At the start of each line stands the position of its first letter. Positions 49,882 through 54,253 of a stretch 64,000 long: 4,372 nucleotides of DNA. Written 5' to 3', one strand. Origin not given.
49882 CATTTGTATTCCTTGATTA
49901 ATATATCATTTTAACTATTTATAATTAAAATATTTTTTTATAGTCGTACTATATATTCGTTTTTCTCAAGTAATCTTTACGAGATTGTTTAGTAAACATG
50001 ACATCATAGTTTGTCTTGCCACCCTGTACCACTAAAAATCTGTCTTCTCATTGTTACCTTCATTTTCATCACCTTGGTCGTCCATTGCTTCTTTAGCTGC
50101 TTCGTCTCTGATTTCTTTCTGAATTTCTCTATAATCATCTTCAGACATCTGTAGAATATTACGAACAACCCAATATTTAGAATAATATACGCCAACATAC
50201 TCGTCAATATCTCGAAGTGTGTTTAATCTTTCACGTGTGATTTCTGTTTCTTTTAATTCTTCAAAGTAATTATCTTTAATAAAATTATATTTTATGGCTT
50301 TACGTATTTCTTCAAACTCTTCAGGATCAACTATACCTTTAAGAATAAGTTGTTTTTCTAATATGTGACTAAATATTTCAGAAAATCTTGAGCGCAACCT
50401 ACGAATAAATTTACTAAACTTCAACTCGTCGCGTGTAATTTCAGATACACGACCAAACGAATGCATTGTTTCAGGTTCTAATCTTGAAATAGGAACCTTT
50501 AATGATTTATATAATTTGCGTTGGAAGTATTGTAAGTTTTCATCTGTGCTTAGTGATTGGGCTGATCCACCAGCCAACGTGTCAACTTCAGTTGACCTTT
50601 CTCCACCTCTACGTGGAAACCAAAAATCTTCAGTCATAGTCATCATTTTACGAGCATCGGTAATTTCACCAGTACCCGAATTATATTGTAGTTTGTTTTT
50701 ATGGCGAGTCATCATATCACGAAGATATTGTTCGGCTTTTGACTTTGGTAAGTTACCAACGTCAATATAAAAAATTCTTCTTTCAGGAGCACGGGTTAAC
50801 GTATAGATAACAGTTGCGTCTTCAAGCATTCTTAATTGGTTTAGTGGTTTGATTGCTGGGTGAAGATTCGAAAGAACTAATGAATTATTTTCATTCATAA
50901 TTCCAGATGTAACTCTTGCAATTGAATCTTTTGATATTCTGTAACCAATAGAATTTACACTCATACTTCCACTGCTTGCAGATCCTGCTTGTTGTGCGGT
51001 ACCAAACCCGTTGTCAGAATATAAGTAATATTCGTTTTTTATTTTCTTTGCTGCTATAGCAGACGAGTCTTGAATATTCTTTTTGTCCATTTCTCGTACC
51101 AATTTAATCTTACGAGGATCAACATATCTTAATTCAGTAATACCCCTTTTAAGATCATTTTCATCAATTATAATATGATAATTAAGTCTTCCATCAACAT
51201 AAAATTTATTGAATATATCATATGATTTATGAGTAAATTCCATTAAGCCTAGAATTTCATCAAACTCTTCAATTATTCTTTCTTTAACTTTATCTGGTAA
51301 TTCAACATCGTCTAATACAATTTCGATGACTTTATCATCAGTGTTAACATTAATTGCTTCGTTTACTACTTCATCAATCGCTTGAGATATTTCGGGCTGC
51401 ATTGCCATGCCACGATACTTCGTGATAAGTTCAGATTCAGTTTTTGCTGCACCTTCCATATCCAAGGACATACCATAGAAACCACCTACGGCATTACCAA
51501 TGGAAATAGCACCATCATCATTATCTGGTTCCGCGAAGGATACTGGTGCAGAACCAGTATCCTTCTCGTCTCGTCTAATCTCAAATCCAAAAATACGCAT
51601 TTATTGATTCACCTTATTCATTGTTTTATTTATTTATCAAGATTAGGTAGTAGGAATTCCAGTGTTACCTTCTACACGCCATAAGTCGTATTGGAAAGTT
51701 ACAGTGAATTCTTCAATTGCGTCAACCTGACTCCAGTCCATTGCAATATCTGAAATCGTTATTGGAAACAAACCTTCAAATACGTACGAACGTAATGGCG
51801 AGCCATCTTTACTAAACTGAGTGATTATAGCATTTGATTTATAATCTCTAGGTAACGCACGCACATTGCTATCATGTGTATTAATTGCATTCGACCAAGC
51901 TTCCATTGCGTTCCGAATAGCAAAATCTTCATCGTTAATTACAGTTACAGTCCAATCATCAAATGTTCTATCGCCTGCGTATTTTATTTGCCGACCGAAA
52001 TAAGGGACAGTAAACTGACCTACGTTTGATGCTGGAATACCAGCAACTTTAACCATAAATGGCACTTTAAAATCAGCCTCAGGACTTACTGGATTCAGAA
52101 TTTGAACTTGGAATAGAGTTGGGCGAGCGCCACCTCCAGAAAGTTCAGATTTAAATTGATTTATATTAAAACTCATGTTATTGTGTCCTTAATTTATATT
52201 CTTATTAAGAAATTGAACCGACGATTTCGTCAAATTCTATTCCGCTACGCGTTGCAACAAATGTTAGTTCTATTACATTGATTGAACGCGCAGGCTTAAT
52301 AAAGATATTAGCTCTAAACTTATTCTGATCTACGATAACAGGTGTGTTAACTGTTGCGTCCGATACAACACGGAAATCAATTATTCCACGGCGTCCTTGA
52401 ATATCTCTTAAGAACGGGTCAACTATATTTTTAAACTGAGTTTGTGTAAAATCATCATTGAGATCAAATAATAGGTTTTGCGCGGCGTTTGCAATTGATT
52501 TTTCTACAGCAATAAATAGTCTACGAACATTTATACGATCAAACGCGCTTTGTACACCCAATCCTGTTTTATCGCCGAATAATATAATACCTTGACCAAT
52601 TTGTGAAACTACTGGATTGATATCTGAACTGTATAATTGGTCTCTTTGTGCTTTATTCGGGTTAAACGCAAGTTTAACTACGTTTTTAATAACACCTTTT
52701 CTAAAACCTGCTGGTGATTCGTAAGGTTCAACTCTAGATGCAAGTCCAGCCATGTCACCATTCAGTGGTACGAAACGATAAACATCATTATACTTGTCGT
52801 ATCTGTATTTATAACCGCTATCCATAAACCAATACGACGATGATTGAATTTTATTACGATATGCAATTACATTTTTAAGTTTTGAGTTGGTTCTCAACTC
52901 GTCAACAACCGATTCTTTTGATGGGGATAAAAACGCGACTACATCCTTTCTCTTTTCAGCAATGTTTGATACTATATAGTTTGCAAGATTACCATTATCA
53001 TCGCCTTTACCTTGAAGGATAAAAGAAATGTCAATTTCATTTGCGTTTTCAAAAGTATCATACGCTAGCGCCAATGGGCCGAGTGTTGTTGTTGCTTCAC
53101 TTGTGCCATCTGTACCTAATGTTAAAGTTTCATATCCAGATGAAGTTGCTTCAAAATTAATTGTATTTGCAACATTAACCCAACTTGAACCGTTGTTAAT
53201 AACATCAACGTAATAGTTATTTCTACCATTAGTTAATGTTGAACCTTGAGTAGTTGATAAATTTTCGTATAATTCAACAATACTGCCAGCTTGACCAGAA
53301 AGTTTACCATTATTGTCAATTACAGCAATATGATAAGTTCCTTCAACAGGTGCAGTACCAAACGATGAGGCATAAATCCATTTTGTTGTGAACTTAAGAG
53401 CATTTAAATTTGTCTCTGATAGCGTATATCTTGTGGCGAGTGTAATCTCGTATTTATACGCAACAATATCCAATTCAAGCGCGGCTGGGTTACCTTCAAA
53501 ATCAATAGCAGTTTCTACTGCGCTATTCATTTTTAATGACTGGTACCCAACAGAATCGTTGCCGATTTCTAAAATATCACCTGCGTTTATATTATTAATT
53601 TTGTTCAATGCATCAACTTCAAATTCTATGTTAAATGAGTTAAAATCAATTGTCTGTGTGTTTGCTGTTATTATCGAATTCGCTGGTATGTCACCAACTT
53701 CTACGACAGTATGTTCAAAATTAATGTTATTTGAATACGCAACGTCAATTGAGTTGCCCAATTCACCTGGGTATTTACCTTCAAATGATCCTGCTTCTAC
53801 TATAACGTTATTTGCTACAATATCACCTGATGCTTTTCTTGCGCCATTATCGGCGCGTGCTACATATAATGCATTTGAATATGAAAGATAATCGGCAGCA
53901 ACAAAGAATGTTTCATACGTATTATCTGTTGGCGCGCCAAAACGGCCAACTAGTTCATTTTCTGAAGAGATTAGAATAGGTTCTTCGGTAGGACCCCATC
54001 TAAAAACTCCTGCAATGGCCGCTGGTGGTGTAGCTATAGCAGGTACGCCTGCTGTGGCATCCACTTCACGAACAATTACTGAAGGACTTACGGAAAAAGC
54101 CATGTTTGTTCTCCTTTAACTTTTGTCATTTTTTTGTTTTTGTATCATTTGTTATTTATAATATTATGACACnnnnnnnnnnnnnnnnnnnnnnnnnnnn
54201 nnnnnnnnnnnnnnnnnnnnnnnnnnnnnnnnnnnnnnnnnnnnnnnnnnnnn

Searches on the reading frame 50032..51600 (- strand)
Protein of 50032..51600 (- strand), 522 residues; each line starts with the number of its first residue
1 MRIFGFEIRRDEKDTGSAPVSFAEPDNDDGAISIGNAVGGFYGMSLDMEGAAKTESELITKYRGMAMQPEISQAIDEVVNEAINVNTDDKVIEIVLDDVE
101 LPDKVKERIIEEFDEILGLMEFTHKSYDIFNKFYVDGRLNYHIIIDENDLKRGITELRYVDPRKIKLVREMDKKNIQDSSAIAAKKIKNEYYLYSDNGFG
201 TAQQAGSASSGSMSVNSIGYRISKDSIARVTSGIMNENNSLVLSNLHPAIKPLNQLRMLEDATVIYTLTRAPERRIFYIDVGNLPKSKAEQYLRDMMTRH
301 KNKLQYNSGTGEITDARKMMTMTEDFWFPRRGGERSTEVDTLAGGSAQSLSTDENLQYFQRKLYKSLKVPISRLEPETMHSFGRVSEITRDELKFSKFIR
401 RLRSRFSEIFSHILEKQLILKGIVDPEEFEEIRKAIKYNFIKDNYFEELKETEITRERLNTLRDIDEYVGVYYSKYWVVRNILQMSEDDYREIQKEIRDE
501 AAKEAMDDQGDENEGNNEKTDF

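Call 18: search_protein_families(library=phrogs, proteins=[window:50032-51600:-], max_evalue=0.00001)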
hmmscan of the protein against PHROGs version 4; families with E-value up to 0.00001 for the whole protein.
window:50032-51600:- (522 aa): 1 family
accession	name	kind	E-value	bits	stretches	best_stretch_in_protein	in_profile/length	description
phrog_213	-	head and packaging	2.4e-185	618.1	1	2-520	4-517/528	portal protein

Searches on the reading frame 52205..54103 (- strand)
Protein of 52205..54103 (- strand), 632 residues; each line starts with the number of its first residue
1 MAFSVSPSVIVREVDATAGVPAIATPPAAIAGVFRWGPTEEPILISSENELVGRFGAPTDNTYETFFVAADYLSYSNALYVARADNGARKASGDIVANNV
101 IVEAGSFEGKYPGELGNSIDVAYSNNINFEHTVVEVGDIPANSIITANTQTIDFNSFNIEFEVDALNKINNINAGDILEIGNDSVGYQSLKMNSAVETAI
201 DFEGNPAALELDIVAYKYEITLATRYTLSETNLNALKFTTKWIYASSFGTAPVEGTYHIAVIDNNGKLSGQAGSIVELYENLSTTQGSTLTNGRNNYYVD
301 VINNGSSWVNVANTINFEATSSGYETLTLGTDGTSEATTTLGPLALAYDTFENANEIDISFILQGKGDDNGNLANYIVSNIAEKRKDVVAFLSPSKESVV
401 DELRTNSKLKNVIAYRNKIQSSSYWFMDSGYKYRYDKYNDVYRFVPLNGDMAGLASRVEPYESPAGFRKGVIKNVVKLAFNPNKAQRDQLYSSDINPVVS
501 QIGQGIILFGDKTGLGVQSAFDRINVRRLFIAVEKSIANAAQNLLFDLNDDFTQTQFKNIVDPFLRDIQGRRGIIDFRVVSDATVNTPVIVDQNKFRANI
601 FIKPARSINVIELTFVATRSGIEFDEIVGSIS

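Call 18: search_protein_families(library=phrogs, proteins=[window:52205-54103:-], max_evalue=0.00001)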
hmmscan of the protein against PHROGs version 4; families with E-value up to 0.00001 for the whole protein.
window:52205-54103:- (632 aa): 4 families
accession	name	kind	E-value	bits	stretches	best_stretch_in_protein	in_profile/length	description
phrog_23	-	tail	4.8e-104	349.8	1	2-629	21-474/496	tail sheath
phrog_10581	-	tail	2.8e-34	119.6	1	459-613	741-905/915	tail sheath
phrog_38392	-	tail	6.9e-12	46.2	1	5-133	6-132/329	tail sheath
phrog_20545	-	tail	4.8e-09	36.6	1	1-85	18-102/538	tail sheath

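Call 19: search_dna_similar(query=window:52205-54103:-, collection=phages, mode=protein, max_rows=15)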
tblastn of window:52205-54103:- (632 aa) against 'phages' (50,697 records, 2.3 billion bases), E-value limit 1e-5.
Records with a match: 2675; places in all: 2698; records where one place covers at least 80% of the query: 1614.
Best place of each record, by identity: <60% 2675.
By first word of the organism name: Escherichia 668; Synechococcus 379; Klebsiella 332; Salmonella 203; Vibrio 140; Shigella 89; Aeromonas 80; Acinetobacter 72; Erwinia 69; Cyanophage 61; and 65 more.
By host as written in the record: - 467; Escherichia coli 278; Klebsiella pneumoniae 115; Synechococcus 107; Erwinia amylovora 46; Synechococcus sp. 38; Escherichia coli O157:H7 38; Salmonella enterica 29; and 603 more.
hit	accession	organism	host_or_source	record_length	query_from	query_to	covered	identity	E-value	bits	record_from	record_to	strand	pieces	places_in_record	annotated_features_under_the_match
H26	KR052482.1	Sinorhizobium phage phiN3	Sinorhizobium meliloti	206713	1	629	100%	43.0%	7e-143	464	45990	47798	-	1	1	tail sheath monomer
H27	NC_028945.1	Sinorhizobium phage phiN3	Sinorhizobium meliloti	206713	1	629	100%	43.0%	7e-143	464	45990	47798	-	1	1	tail sheath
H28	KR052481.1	Sinorhizobium phage phiM19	Sinorhizobium meliloti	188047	1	629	100%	43.0%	2e-142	464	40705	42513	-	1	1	tail sheath monomer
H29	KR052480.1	Sinorhizobium phage phiM7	Sinorhizobium meliloti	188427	1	629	100%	43.0%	2e-142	464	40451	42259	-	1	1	tail sheath monomer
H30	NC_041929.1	Sinorhizobium phage phiM7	Sinorhizobium meliloti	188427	1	629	100%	43.0%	2e-142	464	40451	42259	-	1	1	tail sheath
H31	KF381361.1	Sinorhizobium phage phiM12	Sinorhizobium meliloti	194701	1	629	100%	43.0%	2e-142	464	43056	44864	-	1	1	tail sheath monomer | hypothetical protein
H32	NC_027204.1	Sinorhizobium phage phiM12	Sinorhizobium meliloti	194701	1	629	100%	43.0%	2e-142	464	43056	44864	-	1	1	tail sheath | hypothetical protein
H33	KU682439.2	Stenotrophomonas phage vB_SmaS-DLP_6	Stenotrophomonas maltophilia D1571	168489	1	629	100%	42.7%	4e-145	471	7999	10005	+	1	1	tail sheath protein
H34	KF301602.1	Caulobacter phage Cr30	Caulobacter crescentus CB15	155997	1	630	100%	40.4%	6e-135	442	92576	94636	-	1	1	tail sheath protein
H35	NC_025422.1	Caulobacter phage Cr30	Caulobacter crescentus CB15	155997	1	630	100%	40.4%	6e-135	442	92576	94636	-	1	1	tail sheath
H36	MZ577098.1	Methylophilales phage Melnitz-3 EXVC039M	Methylophilales_sp._H5P1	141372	1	629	100%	40.4%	3e-118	394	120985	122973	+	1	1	tail sheath protein subtilisin-like domain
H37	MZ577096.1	Methylophilales phage Melnitz-2 EXVC040M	Methylophilales_sp._H5P1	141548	1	629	100%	40.4%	3e-118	394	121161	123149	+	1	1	tail sheath protein subtilisin-like domain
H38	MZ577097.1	Methylophilales phage Melnitz EXVC044M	Methylophilales_sp._H5P1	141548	1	629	100%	40.4%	3e-118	394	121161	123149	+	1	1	tail sheath protein subtilisin-like domain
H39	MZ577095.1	Methylophilales phage Melnitz-1 EXVC043M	Methylophilales_sp._H5P1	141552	1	629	100%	40.4%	3e-118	394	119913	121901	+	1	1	tail sheath protein subtilisin-like domain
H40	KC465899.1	Pelagibacter phage HTVC008M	Candidatus Pelagibacter ubique HTCC1062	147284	1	630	100%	39.9%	4e-126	416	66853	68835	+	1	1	tail sheath protein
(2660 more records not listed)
